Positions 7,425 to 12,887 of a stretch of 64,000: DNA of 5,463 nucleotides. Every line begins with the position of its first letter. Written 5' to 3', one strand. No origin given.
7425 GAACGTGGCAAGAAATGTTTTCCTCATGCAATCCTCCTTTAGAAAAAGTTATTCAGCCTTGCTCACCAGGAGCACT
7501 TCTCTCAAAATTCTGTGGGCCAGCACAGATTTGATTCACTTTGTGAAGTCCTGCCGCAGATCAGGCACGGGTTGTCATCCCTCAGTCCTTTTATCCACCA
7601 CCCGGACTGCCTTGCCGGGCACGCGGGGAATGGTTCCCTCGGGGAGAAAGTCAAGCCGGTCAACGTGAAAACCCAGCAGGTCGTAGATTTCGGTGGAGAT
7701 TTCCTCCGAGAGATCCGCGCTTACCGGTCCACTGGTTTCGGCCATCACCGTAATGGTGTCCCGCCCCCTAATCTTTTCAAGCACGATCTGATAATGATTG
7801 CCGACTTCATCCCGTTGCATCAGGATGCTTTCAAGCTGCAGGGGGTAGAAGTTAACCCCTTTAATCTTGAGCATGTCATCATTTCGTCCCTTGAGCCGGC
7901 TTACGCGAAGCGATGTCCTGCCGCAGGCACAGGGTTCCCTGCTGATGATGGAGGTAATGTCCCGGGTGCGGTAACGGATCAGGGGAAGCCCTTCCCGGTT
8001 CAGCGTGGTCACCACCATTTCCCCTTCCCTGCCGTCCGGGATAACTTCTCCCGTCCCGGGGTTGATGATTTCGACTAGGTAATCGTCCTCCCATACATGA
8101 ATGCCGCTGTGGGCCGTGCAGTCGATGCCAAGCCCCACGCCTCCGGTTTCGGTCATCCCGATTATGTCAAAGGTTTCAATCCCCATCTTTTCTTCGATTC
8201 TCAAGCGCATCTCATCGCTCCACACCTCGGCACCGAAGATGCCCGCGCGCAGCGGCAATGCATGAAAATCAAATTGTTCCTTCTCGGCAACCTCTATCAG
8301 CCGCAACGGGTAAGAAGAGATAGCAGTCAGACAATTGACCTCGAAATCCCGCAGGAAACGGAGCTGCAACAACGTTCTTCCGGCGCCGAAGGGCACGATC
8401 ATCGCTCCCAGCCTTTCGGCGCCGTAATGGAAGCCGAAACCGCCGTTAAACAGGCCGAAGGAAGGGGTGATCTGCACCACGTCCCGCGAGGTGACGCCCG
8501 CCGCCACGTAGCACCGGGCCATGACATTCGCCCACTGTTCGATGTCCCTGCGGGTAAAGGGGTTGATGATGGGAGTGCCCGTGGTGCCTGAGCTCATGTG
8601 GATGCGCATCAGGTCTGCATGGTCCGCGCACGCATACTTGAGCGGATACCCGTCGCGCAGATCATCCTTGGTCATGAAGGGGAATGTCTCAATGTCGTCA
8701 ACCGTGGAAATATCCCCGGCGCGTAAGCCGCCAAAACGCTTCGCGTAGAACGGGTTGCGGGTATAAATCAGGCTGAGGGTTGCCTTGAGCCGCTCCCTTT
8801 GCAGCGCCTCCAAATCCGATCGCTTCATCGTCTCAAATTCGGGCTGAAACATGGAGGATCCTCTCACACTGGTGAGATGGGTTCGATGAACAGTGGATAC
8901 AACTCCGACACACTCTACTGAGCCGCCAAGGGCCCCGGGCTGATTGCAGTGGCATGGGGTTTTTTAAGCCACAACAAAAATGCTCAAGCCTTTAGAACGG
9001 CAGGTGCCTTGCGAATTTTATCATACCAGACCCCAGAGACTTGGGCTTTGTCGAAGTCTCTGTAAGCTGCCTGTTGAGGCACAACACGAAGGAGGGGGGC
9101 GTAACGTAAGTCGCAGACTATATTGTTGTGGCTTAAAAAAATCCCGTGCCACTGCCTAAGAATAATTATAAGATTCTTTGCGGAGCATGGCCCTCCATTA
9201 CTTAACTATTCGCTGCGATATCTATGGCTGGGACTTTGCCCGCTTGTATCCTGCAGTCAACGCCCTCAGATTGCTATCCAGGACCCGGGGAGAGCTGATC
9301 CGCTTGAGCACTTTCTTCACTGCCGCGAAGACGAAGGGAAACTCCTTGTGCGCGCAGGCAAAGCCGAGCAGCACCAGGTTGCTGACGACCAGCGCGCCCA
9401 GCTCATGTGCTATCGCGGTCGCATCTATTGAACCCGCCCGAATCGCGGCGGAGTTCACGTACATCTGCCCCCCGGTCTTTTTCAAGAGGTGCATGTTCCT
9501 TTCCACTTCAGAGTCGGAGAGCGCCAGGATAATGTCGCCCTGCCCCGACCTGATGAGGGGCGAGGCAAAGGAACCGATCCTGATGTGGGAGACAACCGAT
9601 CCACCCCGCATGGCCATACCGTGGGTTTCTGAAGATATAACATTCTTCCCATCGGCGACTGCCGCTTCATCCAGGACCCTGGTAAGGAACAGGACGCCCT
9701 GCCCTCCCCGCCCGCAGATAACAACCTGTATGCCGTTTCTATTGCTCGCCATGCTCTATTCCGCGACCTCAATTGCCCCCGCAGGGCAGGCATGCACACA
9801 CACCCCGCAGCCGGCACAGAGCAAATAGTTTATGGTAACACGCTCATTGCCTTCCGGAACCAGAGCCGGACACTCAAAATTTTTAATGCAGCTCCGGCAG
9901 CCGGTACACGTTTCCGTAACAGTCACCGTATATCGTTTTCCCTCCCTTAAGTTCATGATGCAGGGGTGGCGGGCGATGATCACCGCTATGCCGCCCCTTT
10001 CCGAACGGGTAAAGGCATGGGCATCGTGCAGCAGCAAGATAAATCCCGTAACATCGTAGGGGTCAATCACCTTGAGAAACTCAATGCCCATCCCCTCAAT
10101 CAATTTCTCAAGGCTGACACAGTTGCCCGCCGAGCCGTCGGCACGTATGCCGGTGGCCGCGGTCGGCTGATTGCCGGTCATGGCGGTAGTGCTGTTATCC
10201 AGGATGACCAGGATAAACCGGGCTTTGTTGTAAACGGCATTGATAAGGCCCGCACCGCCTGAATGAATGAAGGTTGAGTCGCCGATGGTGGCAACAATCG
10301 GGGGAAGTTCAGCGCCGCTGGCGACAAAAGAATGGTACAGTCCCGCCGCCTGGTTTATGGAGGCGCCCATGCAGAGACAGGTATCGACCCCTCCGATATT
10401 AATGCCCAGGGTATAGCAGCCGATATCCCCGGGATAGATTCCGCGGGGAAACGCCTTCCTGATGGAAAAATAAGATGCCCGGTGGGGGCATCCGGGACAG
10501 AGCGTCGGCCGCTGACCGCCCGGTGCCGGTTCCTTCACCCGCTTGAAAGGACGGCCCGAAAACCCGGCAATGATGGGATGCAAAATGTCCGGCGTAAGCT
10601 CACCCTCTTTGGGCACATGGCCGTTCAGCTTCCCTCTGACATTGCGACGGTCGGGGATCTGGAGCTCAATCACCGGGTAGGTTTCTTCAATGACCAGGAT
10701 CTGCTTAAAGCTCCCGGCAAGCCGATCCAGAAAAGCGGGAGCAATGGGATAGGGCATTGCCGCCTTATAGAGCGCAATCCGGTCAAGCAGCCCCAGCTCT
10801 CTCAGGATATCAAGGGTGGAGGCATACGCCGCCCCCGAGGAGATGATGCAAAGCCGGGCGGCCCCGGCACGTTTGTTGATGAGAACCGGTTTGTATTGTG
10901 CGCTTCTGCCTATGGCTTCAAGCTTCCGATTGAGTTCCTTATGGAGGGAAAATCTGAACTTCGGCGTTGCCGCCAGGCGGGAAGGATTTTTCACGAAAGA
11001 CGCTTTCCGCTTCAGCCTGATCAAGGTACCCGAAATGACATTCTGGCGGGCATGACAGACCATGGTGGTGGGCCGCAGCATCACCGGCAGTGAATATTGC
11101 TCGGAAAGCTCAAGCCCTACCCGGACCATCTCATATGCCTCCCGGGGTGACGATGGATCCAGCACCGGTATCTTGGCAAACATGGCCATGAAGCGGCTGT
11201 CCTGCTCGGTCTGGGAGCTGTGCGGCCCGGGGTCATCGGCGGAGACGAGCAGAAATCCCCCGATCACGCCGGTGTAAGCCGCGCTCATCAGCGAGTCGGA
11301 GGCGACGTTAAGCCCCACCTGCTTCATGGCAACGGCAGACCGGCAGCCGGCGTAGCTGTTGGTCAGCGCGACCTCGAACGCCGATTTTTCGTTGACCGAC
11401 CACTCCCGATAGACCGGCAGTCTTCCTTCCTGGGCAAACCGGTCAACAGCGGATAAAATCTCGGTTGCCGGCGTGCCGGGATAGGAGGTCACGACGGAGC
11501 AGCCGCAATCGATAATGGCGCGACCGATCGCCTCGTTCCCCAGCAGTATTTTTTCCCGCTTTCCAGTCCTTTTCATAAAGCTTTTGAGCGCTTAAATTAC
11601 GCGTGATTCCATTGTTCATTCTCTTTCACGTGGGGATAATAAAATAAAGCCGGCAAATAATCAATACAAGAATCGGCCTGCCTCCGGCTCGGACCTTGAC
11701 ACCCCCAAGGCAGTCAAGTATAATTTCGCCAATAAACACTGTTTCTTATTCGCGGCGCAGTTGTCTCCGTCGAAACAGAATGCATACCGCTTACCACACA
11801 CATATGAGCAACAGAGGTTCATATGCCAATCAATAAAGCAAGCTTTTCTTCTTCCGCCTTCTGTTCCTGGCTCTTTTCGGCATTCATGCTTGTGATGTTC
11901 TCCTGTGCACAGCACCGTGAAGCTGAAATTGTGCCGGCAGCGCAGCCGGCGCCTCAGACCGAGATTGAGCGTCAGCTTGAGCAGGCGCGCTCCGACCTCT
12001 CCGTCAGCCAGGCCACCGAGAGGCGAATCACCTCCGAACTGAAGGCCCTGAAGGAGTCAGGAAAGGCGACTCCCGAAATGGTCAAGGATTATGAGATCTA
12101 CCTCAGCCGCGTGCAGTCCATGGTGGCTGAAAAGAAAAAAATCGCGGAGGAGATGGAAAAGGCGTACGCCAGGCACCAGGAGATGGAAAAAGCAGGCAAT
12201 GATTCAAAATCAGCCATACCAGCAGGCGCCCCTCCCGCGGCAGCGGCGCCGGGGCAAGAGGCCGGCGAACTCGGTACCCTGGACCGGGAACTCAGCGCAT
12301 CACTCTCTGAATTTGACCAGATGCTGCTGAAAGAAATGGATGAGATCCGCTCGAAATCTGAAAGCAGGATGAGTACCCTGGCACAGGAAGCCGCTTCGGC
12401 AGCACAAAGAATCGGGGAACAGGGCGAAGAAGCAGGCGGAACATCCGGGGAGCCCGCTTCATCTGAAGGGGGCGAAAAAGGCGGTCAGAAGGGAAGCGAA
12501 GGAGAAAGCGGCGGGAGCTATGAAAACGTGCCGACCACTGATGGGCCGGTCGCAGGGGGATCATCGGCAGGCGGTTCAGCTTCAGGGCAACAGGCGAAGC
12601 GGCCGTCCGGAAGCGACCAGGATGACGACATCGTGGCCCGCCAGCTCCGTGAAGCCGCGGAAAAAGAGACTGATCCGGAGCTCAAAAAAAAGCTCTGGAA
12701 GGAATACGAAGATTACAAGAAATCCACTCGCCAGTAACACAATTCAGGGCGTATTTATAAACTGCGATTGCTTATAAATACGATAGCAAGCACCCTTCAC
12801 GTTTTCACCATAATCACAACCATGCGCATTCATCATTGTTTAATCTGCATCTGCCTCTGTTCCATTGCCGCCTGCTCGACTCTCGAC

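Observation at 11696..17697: Translationally coupled lipoprotein-TPR-PEGA/FGE genes under a consensus promoter, immediately upstream of the stator-like module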

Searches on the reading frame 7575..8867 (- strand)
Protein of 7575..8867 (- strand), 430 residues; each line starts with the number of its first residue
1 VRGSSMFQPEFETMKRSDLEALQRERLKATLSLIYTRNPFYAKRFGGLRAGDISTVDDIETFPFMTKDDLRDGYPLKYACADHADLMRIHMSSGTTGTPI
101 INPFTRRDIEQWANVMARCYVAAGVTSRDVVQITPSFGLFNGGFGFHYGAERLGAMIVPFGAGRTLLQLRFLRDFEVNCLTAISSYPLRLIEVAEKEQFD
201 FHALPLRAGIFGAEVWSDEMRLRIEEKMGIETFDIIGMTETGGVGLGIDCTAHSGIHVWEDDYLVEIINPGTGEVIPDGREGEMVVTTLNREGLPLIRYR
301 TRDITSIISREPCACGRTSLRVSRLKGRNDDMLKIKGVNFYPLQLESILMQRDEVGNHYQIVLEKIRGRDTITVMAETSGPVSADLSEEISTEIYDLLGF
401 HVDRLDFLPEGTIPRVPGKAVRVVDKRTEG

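Call 60: search_protein_families(library=pfam, proteins=[window:7575-8867:-], max_evalue=0.0001)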
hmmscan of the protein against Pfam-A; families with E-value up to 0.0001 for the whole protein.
window:7575-8867:- (430 aa): 2 families
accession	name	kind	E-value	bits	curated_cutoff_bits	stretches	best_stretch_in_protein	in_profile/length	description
PF14535.12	AMP-binding_C_2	-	6.1e-19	68.5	25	1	337-427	1-96/96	AMP-binding enzyme C-terminal domain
PF00501.34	AMP-binding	-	6.3e-14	52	29.9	1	77-287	155-375/384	AMP-binding enzyme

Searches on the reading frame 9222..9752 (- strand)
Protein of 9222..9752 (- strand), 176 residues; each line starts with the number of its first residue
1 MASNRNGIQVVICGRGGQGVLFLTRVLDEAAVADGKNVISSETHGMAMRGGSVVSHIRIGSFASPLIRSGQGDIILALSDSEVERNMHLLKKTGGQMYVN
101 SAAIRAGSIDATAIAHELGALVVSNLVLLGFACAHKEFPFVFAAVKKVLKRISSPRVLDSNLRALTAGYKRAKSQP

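Call 60: search_protein_families(library=pfam, proteins=[window:9222-9752:-], max_evalue=0.0001)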
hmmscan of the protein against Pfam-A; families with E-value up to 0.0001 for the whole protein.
window:9222-9752:- (176 aa): 1 family
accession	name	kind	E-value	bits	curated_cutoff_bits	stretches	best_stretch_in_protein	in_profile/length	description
PF01558.24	POR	-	4.4e-28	99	27.4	1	16-169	1-172/173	Pyruvate ferredoxin/flavodoxin oxidoreductase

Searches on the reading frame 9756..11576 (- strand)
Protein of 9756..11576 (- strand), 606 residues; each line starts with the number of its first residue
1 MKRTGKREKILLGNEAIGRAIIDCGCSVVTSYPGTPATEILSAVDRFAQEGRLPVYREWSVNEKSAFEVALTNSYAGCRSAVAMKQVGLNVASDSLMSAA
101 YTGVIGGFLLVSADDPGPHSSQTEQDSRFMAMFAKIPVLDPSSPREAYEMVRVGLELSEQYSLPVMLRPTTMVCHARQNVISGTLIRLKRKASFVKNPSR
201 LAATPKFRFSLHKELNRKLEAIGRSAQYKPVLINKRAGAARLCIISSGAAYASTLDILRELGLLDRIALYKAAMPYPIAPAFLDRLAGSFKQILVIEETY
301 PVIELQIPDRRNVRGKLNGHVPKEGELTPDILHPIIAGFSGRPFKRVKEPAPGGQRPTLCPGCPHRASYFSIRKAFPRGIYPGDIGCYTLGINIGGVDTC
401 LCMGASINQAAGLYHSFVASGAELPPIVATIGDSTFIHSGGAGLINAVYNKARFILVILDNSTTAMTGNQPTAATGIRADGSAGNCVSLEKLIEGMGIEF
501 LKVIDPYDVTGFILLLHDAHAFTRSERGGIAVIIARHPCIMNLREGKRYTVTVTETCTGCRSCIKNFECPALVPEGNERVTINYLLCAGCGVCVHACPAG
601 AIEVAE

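Call 6: search_protein_families(library=ncbifam, proteins=[window:9756-11576:-], max_evalue=0.01)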
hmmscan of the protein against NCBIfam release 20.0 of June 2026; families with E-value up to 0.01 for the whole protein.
window:9756-11576:- (606 aa): 45 families (the best 25 are shown)
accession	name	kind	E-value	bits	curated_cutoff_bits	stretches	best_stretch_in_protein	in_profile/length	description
TIGR03336.1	IOR_alpha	equivalog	2.3e-186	620.7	650.9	1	8-602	2-595/595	indolepyruvate ferredoxin oxidoreductase subunit alpha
NF009589.0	PRK13030.1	subfamily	8.7e-34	116.4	816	1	85-472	125-545/1170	indolepyruvate ferredoxin oxidoreductase family protein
NF009588.0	PRK13029.1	subfamily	3.5e-21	74.9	952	2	90-309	130-361/1196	indolepyruvate ferredoxin oxidoreductase family protein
TIGR03710.1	OAFO_sf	subfamily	9.3e-14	50.9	482.75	1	4-167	189-356/561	2-oxoacid:acceptor oxidoreductase subunit alpha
NF005507.0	PRK07119.1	subfamily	5.4e-12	45.2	399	1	9-180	5-180/352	3-methyl-2-oxobutanoate dehydrogenase subunit VorB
NF006412.0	PRK08659.1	equivalog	1.2e-11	44.4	411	1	7-182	4-183/378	2-oxoacid:acceptor oxidoreductase subunit alpha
TIGR02179.1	PorD_KorD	subfamily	2.9e-09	36.9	60.05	1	551-605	21-75/78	2-oxoacid:acceptor oxidoreductase, delta subunit, pyruvate/2-ketoisovalerate family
NF007206.0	PRK09627.1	equivalog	1.2e-08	34.3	579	1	7-181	2-180/375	2-oxoglutarate synthase subunit alpha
NF040684.1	PorD_Arch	equivalog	1.5e-07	31.4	120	1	553-604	30-81/85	pyruvate synthase subunit PorD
NF007201.0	PRK09622.1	equivalog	9.7e-07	28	590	1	11-180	13-185/405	2-oxoacid:ferredoxin oxidoreductase subunit alpha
TIGR02700.1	flavo_MJ0208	hypoth_equivalog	7.4e-06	25.4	251.35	1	553-603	146-195/234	dihydromethanopterin reductase (acceptor)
NF007202.0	PRK09623.1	equivalog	1.2e-05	25.5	166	1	551-604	47-100/105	3-methyl-2-oxobutanoate dehydrogenase subunit delta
TIGR01944.1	rnfB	subfamily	1.2e-05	25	68.7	1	549-605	107-163/190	RnfABCDGE type electron transport complex subunit B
NF040682.1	PorA_Arch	equivalog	1.2e-05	24.4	550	1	8-100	3-95/387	pyruvate synthase subunit PorA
NF006232.0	PRK08366.1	equivalog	1.2e-05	24.1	646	1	8-170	7-169/394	2-ketoisovalerate ferredoxin oxidoreductase subunit alpha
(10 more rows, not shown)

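Call 7: search_protein_families(library=padloc, proteins=[window:9756-11576:-], max_evalue=0.01)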
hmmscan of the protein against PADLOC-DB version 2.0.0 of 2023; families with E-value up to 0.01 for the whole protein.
window:9756-11576:- (606 aa): 0 families

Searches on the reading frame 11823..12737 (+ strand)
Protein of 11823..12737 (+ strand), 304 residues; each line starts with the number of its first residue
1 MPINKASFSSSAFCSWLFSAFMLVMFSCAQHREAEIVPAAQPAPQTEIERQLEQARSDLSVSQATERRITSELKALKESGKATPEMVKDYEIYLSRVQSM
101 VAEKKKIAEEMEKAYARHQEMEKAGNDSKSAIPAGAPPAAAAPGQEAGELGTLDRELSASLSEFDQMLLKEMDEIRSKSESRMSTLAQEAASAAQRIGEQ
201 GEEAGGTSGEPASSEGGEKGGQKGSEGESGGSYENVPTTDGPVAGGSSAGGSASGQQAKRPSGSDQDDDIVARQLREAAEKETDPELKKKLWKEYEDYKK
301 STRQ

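Call 5: search_protein_families(library=pfam, proteins=[window:11823-12737:+], max_evalue=0.01)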
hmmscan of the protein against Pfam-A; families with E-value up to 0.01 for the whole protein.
window:11823-12737:+ (304 aa): 1 family
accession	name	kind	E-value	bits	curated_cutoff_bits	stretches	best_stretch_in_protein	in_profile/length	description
PF06008.19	Laminin_I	-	0.0069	16.6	34.6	0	46-197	15-156/259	Laminin Domain I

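Call 6: search_protein_families(library=ncbifam, proteins=[window:11823-12737:+], max_evalue=0.01)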
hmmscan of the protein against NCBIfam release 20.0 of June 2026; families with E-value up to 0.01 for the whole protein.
window:11823-12737:+ (304 aa): 1 family
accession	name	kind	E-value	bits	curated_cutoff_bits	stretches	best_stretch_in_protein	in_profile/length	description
TIGR02169.1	SMC_prok_A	equivalog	0.0045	14.7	729.4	1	45-201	698-854/1165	chromosome segregation protein SMC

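Call 7: search_protein_families(library=padloc, proteins=[window:11823-12737:+], max_evalue=0.01)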
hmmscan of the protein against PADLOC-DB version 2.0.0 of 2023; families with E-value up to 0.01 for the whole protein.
window:11823-12737:+ (304 aa): 1 family
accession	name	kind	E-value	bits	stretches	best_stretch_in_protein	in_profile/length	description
PDLC00637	ZorA2|ZorA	-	0.0061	13.4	1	51-200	263-390/420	MotA/ExbB/TolQ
